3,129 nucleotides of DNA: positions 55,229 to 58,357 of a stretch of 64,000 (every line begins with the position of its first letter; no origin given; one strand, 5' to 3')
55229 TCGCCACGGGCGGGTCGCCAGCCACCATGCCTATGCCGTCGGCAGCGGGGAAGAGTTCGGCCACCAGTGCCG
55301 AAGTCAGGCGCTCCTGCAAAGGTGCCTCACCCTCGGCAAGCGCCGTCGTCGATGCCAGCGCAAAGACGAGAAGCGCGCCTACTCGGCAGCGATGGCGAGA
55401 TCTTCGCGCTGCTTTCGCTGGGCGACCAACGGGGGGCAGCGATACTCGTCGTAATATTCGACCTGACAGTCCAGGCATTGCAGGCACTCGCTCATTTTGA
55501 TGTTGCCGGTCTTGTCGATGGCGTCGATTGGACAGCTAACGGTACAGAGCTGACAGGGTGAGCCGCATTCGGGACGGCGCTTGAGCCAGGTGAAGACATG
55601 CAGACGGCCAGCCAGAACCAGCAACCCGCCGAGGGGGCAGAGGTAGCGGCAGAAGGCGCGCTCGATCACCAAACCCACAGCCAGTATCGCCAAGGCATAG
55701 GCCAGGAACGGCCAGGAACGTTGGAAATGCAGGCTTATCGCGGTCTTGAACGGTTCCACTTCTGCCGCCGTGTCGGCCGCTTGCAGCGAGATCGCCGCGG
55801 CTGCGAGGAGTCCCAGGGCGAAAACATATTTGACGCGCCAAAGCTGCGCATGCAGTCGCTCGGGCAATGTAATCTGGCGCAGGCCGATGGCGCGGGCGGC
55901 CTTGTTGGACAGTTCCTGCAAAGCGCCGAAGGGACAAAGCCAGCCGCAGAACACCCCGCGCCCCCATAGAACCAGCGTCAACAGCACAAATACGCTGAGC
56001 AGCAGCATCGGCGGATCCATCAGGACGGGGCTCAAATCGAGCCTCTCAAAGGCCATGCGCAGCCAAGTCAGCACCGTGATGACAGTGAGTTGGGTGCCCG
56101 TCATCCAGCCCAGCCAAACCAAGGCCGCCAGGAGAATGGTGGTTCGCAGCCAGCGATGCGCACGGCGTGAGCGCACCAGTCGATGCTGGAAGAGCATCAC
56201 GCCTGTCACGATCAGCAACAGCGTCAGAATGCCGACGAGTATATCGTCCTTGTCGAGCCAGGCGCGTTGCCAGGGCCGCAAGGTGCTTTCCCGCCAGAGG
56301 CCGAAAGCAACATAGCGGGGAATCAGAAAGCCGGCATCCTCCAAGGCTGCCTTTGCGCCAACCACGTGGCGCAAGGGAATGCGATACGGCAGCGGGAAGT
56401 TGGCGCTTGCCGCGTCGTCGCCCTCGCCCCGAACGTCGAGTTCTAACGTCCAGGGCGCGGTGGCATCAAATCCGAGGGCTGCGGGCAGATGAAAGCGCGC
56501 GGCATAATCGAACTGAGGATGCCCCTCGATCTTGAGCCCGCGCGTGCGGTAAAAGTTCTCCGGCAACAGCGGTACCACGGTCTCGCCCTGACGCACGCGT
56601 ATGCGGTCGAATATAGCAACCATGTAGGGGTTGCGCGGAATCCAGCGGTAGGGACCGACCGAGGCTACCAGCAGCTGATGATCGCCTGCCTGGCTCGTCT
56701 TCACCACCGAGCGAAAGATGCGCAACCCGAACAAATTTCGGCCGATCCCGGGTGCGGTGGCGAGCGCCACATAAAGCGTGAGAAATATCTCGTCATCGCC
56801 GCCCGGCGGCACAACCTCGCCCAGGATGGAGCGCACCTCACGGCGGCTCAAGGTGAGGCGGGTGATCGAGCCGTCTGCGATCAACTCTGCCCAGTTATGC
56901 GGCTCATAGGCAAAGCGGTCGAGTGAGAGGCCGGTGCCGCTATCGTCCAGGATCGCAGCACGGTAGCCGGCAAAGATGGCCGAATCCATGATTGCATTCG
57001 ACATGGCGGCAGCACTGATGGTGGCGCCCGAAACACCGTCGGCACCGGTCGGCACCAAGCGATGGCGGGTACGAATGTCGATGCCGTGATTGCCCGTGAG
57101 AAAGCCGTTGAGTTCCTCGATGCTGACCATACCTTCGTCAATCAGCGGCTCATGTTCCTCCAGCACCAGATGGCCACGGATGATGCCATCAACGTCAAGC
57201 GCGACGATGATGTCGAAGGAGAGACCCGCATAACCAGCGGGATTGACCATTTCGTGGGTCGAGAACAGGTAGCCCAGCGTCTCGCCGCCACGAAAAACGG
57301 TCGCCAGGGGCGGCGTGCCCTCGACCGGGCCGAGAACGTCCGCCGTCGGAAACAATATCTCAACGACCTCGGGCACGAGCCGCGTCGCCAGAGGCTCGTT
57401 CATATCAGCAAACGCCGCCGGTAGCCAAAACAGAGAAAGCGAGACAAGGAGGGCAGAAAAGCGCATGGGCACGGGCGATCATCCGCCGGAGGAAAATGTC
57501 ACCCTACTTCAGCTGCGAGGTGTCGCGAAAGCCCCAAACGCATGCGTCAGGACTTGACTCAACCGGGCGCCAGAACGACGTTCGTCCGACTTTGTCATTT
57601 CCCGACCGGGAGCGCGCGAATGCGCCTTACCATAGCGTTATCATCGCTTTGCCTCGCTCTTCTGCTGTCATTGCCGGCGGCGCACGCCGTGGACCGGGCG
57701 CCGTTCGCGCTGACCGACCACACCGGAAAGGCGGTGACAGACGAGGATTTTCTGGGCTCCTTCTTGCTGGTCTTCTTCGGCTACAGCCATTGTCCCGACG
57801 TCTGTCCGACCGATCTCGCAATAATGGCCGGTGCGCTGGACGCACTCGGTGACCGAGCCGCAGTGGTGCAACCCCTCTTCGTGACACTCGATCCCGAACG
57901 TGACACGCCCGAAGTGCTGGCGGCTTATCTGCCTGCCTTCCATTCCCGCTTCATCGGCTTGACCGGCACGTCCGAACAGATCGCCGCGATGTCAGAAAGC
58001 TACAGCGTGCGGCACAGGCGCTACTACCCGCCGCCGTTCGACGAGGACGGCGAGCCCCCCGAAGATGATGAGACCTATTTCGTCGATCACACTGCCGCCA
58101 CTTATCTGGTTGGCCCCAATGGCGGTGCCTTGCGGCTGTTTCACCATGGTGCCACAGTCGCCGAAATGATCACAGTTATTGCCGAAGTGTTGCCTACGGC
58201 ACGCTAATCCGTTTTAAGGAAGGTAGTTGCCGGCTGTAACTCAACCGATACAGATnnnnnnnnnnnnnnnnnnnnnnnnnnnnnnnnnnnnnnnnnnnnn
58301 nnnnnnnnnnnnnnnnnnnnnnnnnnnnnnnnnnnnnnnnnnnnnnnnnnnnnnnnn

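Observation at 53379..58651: Candidate new system: tandem NosR-like flavo/Fe-S membrane proteins + SCO + amicyanin-like cupredoxin, with no denitrification enzyme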

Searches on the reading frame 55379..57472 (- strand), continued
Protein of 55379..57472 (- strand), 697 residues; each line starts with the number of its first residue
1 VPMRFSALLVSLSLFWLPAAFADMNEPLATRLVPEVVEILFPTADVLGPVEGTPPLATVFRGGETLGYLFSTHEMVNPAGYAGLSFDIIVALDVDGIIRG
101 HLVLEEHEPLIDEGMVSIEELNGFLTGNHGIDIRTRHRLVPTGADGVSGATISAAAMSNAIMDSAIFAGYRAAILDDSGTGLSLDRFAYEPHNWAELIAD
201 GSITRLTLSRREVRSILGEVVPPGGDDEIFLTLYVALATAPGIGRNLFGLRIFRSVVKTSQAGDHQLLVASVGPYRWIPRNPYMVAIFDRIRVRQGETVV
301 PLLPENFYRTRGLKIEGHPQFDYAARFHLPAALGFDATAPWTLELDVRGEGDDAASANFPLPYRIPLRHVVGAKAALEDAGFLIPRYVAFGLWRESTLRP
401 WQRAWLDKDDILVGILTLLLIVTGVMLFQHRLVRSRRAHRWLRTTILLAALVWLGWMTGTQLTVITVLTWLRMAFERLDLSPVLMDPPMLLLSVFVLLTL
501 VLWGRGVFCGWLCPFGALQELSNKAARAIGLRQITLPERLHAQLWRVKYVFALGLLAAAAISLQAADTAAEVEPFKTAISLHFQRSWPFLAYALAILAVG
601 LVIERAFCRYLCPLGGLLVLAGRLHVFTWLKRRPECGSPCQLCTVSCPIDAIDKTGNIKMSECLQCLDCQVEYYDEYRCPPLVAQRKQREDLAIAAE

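Call 81: find_related_loci(query=A5, collection=metagenome_contigs, flank=8000)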
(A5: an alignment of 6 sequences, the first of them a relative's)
Query A5 (440 aa) in metagenome_contigs; peptide patterns used: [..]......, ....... (x = any residue, [..] = any of these).
581 stretches matched a pattern; 397 encode a relative of the query (tblastn E <= 1e-3); the best 80 are kept; 80 distinct loci.
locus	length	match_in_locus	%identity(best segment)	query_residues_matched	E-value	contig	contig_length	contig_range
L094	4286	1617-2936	98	1-440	0e+0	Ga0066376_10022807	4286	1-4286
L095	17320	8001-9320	87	1-440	0e+0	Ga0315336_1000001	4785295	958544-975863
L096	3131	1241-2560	83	1-440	0e+0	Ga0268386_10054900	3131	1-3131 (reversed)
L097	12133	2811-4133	80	1-440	0e+0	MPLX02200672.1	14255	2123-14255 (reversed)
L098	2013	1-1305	77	6-440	0e+0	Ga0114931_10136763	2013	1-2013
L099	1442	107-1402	78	1-432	0e+0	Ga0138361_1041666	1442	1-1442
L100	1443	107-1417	76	1-437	0e+0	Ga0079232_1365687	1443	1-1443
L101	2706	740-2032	75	1-431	0e+0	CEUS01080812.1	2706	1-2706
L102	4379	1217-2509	75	1-431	0e+0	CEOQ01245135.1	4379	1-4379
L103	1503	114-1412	74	1-432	0e+0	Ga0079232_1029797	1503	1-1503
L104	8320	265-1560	73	1-432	0e+0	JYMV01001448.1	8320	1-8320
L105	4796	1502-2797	73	1-432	0e+0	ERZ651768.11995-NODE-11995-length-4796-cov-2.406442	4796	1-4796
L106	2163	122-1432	72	1-437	0e+0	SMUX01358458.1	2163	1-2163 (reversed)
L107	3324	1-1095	81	68-432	0e+0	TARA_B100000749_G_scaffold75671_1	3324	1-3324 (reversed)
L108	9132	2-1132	78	56-432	0e+0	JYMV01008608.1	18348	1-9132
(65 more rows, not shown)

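Call 89: search_solved_structures(query=A5, max_evalue=0.1)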
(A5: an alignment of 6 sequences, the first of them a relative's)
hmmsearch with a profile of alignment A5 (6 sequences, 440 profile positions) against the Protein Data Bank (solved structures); distinct sequences matched with E-value up to 0.1: 1.
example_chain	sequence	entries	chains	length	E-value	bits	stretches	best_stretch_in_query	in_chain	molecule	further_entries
3irs_A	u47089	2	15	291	0.00026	23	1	253-322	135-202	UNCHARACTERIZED PROTEIN BB4693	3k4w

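Call 91: find_encoding_contigs(protein=P0005, flank=5000, max_places=2)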
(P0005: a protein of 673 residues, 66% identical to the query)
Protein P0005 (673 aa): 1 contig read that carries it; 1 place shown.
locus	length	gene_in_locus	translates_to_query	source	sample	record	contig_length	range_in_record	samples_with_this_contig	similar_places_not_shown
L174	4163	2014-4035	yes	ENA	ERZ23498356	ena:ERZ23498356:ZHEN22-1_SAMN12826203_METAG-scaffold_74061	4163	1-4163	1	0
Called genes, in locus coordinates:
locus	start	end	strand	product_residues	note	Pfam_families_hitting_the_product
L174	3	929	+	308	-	?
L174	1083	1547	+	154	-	PF10027:DUF2269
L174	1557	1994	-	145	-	-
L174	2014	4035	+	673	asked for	PF12801:Fer4_5, PF27538:NosR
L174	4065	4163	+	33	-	?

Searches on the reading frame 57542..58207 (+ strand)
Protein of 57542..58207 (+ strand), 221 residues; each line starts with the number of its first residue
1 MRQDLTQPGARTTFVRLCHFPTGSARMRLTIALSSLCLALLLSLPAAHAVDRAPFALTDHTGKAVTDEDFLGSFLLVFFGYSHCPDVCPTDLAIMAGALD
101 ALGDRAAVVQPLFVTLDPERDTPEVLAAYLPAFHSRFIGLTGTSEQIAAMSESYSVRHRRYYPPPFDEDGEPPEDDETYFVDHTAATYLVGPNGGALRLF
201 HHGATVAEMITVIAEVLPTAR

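Call 3: search_protein_families(library=pfam, proteins=[window:57542-58207:+], max_evalue=0.01)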
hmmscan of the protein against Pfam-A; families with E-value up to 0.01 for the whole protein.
window:57542-58207:+ (221 aa): 2 families
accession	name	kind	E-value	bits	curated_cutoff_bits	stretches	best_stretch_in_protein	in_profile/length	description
PF02630.20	SCO1-SenC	-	4.6e-46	156.5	22.8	1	53-194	2-132/134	SCO1/SenC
PF00578.27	AhpC-TSA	-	0.0017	18.7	26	1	54-138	7-82/124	AhpC/TSA family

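Call 4: search_protein_families(library=ncbifam, proteins=[window:57542-58207:+], max_evalue=0.01)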
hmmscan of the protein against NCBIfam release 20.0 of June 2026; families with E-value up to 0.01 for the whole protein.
window:57542-58207:+ (221 aa): 0 families
